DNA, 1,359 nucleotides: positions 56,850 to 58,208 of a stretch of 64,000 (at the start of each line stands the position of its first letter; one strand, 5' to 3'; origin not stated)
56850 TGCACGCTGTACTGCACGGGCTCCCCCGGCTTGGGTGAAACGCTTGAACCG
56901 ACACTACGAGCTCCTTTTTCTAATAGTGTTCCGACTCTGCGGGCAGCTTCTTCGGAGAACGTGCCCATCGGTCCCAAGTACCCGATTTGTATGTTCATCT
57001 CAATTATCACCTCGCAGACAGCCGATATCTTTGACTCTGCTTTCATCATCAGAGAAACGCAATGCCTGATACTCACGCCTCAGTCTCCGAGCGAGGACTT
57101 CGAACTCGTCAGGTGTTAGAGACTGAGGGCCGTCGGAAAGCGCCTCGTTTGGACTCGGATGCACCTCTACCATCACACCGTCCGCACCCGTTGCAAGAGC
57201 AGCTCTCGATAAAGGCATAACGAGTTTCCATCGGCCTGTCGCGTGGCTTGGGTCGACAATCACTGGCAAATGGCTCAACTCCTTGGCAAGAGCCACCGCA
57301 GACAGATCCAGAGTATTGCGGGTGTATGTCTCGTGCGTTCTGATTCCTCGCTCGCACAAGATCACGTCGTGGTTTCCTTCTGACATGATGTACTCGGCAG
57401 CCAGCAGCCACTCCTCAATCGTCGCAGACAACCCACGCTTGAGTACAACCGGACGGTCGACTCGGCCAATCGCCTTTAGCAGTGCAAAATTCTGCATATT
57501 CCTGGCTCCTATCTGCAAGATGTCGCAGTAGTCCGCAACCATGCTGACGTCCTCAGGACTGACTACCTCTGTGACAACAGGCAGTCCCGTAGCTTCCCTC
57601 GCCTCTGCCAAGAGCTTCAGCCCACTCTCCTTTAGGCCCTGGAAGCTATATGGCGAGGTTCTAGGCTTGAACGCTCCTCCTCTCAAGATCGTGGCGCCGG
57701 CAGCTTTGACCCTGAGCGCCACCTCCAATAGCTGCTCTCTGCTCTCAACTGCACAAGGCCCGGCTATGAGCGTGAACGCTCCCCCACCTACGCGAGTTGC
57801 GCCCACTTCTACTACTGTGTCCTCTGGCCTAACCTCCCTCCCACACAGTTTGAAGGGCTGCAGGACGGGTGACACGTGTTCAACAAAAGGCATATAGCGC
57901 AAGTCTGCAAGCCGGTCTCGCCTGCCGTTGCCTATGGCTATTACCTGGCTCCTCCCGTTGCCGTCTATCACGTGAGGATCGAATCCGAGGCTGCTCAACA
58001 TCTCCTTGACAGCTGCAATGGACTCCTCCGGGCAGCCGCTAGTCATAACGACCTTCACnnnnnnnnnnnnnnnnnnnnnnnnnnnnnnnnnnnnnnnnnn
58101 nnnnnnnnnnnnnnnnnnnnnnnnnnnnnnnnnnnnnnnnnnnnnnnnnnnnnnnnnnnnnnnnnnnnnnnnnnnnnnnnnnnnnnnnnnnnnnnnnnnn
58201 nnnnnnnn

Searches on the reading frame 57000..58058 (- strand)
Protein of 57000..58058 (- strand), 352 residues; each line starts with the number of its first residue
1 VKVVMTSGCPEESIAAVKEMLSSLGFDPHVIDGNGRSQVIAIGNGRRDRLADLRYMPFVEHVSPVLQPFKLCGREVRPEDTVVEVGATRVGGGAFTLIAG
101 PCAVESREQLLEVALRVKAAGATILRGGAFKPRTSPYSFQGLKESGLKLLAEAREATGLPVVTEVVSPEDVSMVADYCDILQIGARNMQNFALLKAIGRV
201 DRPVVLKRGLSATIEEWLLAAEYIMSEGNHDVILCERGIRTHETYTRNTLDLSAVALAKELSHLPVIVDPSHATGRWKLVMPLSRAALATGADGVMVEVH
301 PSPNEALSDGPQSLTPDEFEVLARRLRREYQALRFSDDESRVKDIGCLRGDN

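Call 7: search_protein_families(library=pfam, proteins=[window:57000-58058:-], max_evalue=0.01)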
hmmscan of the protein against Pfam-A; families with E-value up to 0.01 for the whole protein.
window:57000-58058:- (352 aa): 3 families
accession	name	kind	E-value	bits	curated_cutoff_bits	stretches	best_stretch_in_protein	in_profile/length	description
PF00793.26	DAHP_synth_1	-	8.1e-85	284.4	25.5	1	89-324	11-259/270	DAHP synthetase I family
PF18152.6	DAHP_snth_FXD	-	9.1e-10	38.7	27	1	1-66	1-66/67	DAHP synthase ferredoxin-like domain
PF03102.20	NeuB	-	5.3e-08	33.1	22.1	1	142-333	53-236/241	NeuB family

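Call 10: find_related_loci(query=window:57000-58058:-, collection=genome_contigs, flank=3000)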
Query window:57000-58058:- (352 aa) in genome_contigs; peptide patterns used: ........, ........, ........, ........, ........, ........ (x = any residue, [..] = any of these).
600 stretches matched a pattern (row limit reached: there are more); 584 encode a relative of the query (tblastn E <= 1e-3); the best 80 are kept; 80 distinct loci.
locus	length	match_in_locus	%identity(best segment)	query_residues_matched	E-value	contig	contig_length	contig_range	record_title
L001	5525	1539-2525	60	1-328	3e-132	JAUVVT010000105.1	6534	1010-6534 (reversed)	MAG: bacterium isolate CSMAG_1171 CSMAG_1171_k127_3323093_length_6534_cov_21.9410, whole genome shotgun sequence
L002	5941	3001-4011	60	1-338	6e-130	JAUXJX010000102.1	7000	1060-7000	MAG: Bacteroidota bacterium isolate CSMAG_3093 CSMAG_3093_k127_17187302_length_7000_cov_41.3991, whole genome shotgun se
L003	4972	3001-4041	57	1-351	6e-128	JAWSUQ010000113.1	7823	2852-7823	MAG: Bacillota bacterium isolate B4G8CH4-15 NODE_113_length_7823_cov_2.837335, whole genome shotgun sequence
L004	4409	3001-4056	55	1-341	7e-127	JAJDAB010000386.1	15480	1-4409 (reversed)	MAG: Candidatus Hydrogenedentota bacterium isolate OFTM269 OFTM269_385, whole genome shotgun sequence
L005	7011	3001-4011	60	1-334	1e-125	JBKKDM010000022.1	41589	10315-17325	MAG: Candidatus Limnocylindrales bacterium isolate swi_bin.80 k127_15862208, whole genome shotgun sequence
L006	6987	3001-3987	56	1-327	1e-124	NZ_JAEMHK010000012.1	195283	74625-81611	Geomonas propionica strain Red259 NODE_12_length_195283_cov_207.510266, whole genome shotgun sequence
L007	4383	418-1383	61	1-319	9e-125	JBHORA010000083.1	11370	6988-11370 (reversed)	MAG: Chloroflexota bacterium isolate A0_42 coassembly_Ak141_54314, whole genome shotgun sequence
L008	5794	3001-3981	62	1-327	5e-124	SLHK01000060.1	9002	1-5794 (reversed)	MAG: Syntrophomonadaceae bacterium isolate CSSed165cm_152 CSSed16-5cm-31751, whole genome shotgun sequence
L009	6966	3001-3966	62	1-319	9e-124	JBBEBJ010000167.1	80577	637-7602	MAG: Chloroflexota bacterium isolate LejiaF_70_124 Lejia_F_498_length_80577_cov_71, whole genome shotgun sequence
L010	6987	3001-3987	57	1-327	2e-123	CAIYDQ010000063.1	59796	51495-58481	MAG: uncultured Geobacter sp. isolate MJ-time_bin-1817 genome assembly, contig: bin-1817:063/368, whole genome shotgun s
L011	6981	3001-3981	58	1-327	2e-123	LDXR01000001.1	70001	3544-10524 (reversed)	MAG: candidate division NC10 bacterium CSP1-5 XU15_C0001, whole genome shotgun sequence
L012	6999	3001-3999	58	1-333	2e-123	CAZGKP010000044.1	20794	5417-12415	MAG TPA_asm: uncultured Candidatus Sumerlaeota bacterium isolate binchicken_co100_147 genome assembly, contig: NODE_3925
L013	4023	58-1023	61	1-319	5e-123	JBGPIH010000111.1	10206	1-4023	MAG: Candidatus Limnocylindria bacterium isolate OBJ_0618_7090110_339 k141_11476086_length_10206_cov_17.8981, whole geno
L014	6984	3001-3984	57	1-328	1e-122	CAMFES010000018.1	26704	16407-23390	MAG: uncultured Veillonellaceae bacterium isolate SRR11489782_bin.42_metaWRAP_v1.3_MAG genome assembly, contig: ERZ11466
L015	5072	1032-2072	56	1-343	4e-123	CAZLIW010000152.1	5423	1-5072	MAG TPA_asm: uncultured Halanaerobium sp. isolate binchicken_co13_180 genome assembly, contig: NODE_26101_length_5423_co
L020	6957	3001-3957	60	1-319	5e-122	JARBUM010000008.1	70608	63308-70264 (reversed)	MAG: Pelosinus sp. isolate L_E1_T20_C_bin.69 scaffold_455, whole genome shotgun sequence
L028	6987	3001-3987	60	1-333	3e-120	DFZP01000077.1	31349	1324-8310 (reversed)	MAG TPA_asm: Firmicutes bacterium UBA4053 UBA4053_contig_4746, whole genome shotgun sequence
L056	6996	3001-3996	54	1-333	6e-117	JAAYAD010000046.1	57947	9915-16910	MAG: Clostridiaceae bacterium isolate AS02xzSISU_79 31624_AS02, whole genome shotgun sequence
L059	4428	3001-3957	58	1-319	1e-116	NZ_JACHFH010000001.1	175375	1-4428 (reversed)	Pectinatus brassicae strain DSM 24661 Ga0415362_01, whole genome shotgun sequence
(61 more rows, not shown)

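Call 11: find_encoding_contigs(protein=window:57000-58058:-, flank=3000, max_places=6)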
Protein window:57000-58058:- (352 aa): 24 contigs read that carry it; 3 places shown.
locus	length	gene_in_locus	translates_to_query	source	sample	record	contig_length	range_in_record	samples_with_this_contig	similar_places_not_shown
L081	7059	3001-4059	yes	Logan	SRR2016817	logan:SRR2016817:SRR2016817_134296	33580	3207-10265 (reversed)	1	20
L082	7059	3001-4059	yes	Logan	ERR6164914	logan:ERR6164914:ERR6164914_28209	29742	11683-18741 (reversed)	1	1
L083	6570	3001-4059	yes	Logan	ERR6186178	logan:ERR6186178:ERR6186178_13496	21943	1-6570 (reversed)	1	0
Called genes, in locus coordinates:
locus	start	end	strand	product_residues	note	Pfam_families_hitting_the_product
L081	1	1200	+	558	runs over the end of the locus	PF12891:Glyco_hydro_44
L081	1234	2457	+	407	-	PF01139:RtcB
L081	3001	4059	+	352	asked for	PF18152:DAHP_snth_FXD, PF00793:DAHP_synth_1, PF03102:NeuB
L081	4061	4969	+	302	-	PF00800:PDT, PF01842:ACT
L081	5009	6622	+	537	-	PF00149:Metallophos, PF02872:5_nucleotid_C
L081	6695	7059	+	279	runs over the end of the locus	PF02645:DegV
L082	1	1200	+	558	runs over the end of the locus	PF12891:Glyco_hydro_44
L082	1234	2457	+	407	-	PF01139:RtcB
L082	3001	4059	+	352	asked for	PF18152:DAHP_snth_FXD, PF00793:DAHP_synth_1, PF03102:NeuB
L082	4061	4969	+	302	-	PF00800:PDT, PF01842:ACT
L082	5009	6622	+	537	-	PF00149:Metallophos, PF02872:5_nucleotid_C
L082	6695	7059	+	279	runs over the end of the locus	PF02645:DegV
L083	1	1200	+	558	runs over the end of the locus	PF12891:Glyco_hydro_44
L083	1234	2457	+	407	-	PF01139:RtcB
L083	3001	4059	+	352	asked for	PF18152:DAHP_snth_FXD, PF00793:DAHP_synth_1, PF03102:NeuB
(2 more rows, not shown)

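Call 16: find_related_loci(query=window:57000-58058:-, collection=metagenome_contigs, flank=1500)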
Query window:57000-58058:- (352 aa) in metagenome_contigs; peptide patterns used: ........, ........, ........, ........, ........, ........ (x = any residue, [..] = any of these).
600 stretches matched a pattern (row limit reached: there are more); 581 encode a relative of the query (tblastn E <= 1e-3); the best 80 are kept; 80 distinct loci.
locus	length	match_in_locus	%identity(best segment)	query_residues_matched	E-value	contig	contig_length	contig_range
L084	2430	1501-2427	64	24-333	4e-130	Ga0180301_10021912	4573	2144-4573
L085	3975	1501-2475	59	1-326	5e-127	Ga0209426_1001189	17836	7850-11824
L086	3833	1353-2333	58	1-327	5e-126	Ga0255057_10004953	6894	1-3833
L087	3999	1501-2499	59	1-333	4e-125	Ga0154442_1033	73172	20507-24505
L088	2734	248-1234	57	1-327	3e-127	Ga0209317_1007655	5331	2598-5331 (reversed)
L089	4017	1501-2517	56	1-341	7e-125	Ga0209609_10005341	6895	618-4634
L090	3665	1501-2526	59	1-338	3e-124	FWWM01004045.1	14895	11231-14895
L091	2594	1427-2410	57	1-327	1e-129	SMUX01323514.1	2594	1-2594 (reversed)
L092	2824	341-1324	58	1-328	1e-124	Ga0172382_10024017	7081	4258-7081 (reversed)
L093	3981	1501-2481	56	1-327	1e-122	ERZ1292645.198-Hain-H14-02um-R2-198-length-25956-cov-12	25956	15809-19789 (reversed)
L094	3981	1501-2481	57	1-327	2e-122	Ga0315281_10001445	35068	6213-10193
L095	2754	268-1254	60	1-326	4e-126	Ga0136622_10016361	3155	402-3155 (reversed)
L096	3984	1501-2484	58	1-328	3e-121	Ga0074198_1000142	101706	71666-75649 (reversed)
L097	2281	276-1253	57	3-328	4e-128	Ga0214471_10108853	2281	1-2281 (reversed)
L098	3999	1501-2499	56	1-333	2e-121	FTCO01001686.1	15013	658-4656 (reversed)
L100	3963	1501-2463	60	1-321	6e-121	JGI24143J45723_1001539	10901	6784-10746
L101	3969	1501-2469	62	3-326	2e-120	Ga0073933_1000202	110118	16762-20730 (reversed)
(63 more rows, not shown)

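Call 18: find_homologous_proteins(query=window:57000-58058:-, max_evalue=1e-80)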
Query window:57000-58058:- (352 aa): 7987 proteins with E <= 1e-80 among 8000 candidates; the best 120 are listed.
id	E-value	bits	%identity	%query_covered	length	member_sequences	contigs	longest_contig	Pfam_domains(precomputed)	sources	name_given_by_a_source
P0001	2.3e-226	768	100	99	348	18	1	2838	PF03102.21,PF18152.7,PF00793.27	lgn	-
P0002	3.1e-176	603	78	99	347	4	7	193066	PF03102.21,PF18152.7,PF00793.27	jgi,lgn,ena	-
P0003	5.2e-172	590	76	100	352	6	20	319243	PF03102.21,PF18152.7,PF00793.27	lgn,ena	-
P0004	1.9e-167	575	74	100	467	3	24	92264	PF03102.21,PF18152.7,PF00793.27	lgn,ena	-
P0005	3.1e-164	564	73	100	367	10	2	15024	PF18152.7,PF00793.27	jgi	jgi:3-deoxy-7-phosphoheptulonate synthase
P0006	1.9e-162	558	73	99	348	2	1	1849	PF03102.21,PF18152.7,PF00793.27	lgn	-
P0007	4.7e-162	557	73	96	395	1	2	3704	PF03102.21,PF00793.27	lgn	-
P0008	2.9e-159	548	73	97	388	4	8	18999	PF03102.21,PF00793.27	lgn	-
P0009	5.0e-147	507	-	-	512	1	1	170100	PF03102.21,PF18152.7,PF01261.31,PF00793.27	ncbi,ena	-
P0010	5.4e-134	465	63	96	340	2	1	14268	PF03102.21,PF18152.7,PF00793.27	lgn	-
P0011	5.5e-133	461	62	96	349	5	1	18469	PF03102.21,PF18152.7,PF00793.27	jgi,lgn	jgi:3-deoxy-7-phosphoheptulonate synthase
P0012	4.4e-132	458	63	93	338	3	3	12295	PF03102.21,PF18152.7,PF00793.27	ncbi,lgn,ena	-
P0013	7.9e-132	457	63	93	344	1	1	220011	PF03102.21,PF18152.7,PF00793.27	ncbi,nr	ncbi:3-deoxy-7-phosphoheptulonate synthase [Clostridiales bacterium PH28_bin88]|nr:3-deoxy-7-phospho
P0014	9.6e-132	457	63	93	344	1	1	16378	PF03102.21,PF18152.7,PF00793.27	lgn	-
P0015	1.8e-131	456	64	95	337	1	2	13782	PF03102.21,PF18152.7,PF00793.27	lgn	-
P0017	1.2e-130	454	63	93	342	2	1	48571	PF03102.21,PF18152.7,PF00793.27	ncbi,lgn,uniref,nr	ncbi:3-deoxy-7-phosphoheptulonate synthase [Calderihabitans maritimus]|uniref:Phospho-2-dehydro-3-de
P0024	1.2e-129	450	65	93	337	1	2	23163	PF03102.21,PF18152.7,PF00793.27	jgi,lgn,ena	-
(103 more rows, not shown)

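Call 19: find_encoding_contigs(protein=P0002, flank=2500, max_places=3)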
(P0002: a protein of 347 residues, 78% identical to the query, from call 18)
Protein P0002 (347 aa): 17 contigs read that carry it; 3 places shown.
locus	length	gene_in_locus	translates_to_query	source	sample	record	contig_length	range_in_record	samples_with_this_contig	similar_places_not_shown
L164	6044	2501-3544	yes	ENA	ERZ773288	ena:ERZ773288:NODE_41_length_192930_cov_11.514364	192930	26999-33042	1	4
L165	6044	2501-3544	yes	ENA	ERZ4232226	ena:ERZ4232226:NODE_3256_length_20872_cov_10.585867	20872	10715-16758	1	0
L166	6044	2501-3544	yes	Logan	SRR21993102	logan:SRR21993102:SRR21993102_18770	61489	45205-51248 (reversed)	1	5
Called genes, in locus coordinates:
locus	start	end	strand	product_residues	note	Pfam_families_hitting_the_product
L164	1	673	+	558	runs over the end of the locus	PF12891:Glyco_hydro_44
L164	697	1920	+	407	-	PF01139:RtcB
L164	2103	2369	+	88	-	-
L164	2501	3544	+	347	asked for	PF18152:DAHP_snth_FXD (weak), PF00793:DAHP_synth_1, PF03102:NeuB (weak)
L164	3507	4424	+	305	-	PF00800:PDT, PF01842:ACT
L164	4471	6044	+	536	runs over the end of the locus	PF00149:Metallophos, PF02872:5_nucleotid_C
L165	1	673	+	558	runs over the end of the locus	PF12891:Glyco_hydro_44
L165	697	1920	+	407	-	PF01139:RtcB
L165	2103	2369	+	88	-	-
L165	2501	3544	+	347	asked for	PF18152:DAHP_snth_FXD (weak), PF00793:DAHP_synth_1, PF03102:NeuB (weak)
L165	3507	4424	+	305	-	PF00800:PDT, PF01842:ACT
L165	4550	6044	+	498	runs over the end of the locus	PF00149:Metallophos, PF02872:5_nucleotid_C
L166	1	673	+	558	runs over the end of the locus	PF12891:Glyco_hydro_44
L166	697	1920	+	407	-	PF01139:RtcB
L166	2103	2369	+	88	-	-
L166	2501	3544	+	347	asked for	PF18152:DAHP_snth_FXD (weak), PF00793:DAHP_synth_1, PF03102:NeuB (weak)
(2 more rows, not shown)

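Call 20: find_encoding_contigs(protein=P0003, flank=2500, max_places=3)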
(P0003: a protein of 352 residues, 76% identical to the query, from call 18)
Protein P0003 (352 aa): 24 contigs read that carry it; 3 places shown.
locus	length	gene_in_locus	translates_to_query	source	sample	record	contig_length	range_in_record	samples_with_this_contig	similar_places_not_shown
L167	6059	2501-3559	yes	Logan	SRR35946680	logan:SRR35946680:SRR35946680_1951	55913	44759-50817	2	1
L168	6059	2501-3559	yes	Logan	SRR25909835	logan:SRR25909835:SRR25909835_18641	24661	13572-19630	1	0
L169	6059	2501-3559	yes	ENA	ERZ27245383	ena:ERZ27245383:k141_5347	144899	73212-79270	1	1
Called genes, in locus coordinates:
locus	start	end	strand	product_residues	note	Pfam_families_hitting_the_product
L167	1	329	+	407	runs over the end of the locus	PF01139:RtcB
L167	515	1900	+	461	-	PF12176:MtaB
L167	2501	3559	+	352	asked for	PF18152:DAHP_snth_FXD, PF00793:DAHP_synth_1, PF03102:NeuB (weak)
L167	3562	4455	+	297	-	PF00800:PDT, PF01842:ACT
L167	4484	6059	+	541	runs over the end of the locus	PF00149:Metallophos, PF02872:5_nucleotid_C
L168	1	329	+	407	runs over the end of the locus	PF01139:RtcB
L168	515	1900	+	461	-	PF12176:MtaB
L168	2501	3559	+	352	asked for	PF18152:DAHP_snth_FXD, PF00793:DAHP_synth_1, PF03102:NeuB (weak)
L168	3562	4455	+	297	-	PF00800:PDT, PF01842:ACT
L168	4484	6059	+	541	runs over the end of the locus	PF00149:Metallophos, PF02872:5_nucleotid_C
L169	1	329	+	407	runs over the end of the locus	PF01139:RtcB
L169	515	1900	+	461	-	PF12176:MtaB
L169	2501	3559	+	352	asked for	PF18152:DAHP_snth_FXD, PF00793:DAHP_synth_1, PF03102:NeuB (weak)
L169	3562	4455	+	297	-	PF00800:PDT, PF01842:ACT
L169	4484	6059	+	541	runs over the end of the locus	PF00149:Metallophos, PF02872:5_nucleotid_C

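Call 21: find_encoding_contigs(protein=P0004, flank=2500, max_places=3)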
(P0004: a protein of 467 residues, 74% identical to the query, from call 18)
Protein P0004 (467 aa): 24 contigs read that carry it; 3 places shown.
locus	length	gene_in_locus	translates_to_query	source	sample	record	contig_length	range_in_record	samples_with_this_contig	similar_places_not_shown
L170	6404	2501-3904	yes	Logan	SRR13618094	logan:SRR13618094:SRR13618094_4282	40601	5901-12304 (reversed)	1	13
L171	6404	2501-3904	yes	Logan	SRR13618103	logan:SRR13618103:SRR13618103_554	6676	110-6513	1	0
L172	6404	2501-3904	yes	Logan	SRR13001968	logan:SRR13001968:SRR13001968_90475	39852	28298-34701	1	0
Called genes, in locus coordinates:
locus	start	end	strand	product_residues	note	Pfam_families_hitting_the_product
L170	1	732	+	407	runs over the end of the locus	PF01139:RtcB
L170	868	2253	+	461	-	PF12176:MtaB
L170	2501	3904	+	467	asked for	PF18152:DAHP_snth_FXD, PF00793:DAHP_synth_1, PF03102:NeuB (weak)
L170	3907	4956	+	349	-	PF00800:PDT, PF01842:ACT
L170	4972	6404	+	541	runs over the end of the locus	PF00149:Metallophos, PF02872:5_nucleotid_C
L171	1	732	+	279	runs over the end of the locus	?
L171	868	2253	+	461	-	PF12176:MtaB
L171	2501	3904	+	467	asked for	PF18152:DAHP_snth_FXD, PF00793:DAHP_synth_1, PF03102:NeuB (weak)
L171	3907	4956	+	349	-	PF00800:PDT, PF01842:ACT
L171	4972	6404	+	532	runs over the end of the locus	?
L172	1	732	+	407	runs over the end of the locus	PF01139:RtcB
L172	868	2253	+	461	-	PF12176:MtaB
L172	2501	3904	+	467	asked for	PF18152:DAHP_snth_FXD, PF00793:DAHP_synth_1, PF03102:NeuB (weak)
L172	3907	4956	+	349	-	PF00800:PDT, PF01842:ACT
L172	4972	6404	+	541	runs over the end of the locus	PF00149:Metallophos, PF02872:5_nucleotid_C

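Call 22: find_encoding_contigs(protein=P0005, flank=2500, max_places=3)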
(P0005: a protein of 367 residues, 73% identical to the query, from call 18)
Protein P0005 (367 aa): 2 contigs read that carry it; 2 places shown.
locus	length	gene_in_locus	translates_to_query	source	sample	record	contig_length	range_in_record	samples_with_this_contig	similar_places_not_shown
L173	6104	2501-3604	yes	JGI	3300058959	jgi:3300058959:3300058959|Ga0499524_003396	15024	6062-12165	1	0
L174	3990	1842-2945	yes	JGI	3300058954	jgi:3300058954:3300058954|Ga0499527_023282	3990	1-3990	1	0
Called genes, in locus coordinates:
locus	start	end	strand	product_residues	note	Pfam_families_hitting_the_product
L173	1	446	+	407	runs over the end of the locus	PF01139:RtcB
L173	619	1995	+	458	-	PF12176:MtaB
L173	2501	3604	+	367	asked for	PF18152:DAHP_snth_FXD, PF00793:DAHP_synth_1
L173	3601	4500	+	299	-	PF00800:PDT, PF01842:ACT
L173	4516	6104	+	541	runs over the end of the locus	PF00149:Metallophos, PF02872:5_nucleotid_C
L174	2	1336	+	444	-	?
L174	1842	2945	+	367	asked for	PF18152:DAHP_snth_FXD, PF00793:DAHP_synth_1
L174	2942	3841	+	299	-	PF00800:PDT, PF01842:ACT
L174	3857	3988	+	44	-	?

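Call 23: find_encoding_contigs(protein=P0008, flank=2500, max_places=3)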
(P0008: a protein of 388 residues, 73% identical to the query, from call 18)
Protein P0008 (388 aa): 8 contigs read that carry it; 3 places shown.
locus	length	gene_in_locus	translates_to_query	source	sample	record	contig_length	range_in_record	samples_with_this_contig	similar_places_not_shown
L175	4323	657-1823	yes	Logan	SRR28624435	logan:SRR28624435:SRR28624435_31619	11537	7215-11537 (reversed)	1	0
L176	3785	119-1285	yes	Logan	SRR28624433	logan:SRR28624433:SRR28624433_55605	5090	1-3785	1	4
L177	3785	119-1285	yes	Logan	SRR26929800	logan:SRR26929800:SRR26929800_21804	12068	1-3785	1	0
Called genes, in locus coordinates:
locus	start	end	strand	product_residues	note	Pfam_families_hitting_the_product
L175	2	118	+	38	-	?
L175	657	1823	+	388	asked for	PF00793:DAHP_synth_1, PF03102:NeuB (weak)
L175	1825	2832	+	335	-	PF00800:PDT, PF01842:ACT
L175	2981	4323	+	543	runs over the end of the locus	PF00149:Metallophos, PF02872:5_nucleotid_C, PF21953:NadN_nucleosid_C (faint)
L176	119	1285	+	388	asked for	PF00793:DAHP_synth_1, PF03102:NeuB (weak)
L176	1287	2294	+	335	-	PF00800:PDT, PF01842:ACT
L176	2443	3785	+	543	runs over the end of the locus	PF00149:Metallophos, PF02872:5_nucleotid_C, PF21953:NadN_nucleosid_C (faint)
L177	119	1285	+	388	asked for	PF00793:DAHP_synth_1, PF03102:NeuB (weak)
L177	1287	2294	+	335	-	PF00800:PDT, PF01842:ACT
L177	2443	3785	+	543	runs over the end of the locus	PF00149:Metallophos, PF02872:5_nucleotid_C, PF21953:NadN_nucleosid_C (faint)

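Call 46: list_cluster_members(proteins=[P0002, P0003, P0009, P0001])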
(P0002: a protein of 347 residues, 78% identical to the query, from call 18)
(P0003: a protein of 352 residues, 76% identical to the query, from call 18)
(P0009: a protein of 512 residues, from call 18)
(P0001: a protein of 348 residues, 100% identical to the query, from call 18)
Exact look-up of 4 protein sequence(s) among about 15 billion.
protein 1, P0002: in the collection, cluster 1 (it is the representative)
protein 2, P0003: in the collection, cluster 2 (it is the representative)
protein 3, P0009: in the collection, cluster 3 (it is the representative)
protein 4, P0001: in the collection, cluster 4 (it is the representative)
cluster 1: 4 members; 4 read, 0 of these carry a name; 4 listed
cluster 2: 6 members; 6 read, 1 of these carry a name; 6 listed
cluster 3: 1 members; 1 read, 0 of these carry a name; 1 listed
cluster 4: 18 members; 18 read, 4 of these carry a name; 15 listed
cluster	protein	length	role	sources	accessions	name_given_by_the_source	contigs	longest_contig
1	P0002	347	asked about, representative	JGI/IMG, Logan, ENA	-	-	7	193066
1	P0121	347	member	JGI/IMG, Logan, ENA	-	-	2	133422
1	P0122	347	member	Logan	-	-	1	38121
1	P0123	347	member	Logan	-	-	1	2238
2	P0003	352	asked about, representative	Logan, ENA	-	-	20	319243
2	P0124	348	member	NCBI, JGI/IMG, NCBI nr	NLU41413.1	MAG: 3-deoxy-7-phosphoheptulonate synthase [Firmicutes bacterium] | 3-deoxy-7-phosphoheptulonate synthase [Bacillota bacterium]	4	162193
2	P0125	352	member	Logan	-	-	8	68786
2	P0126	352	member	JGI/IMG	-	-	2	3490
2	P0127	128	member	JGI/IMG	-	-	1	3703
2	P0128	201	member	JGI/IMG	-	-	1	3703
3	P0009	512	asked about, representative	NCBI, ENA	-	-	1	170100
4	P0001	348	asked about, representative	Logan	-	-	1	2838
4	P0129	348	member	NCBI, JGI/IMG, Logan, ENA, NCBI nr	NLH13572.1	MAG: 3-deoxy-7-phosphoheptulonate synthase [Firmicutes bacterium] | 3-deoxy-7-phosphoheptulonate synthase | 3-deoxy-7-phosphoheptulonate synthase [Bacillota bacterium]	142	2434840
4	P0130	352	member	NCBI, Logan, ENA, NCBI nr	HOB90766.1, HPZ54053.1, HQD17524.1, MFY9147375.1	MAG: 3-deoxy-7-phosphoheptulonate synthase [Bacillota bacterium] | 3-deoxy-7-phosphoheptulonate synthase [Bacillota bacterium]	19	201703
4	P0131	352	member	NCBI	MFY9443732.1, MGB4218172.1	MAG: 3-deoxy-7-phosphoheptulonate synthase [Bacillota bacterium]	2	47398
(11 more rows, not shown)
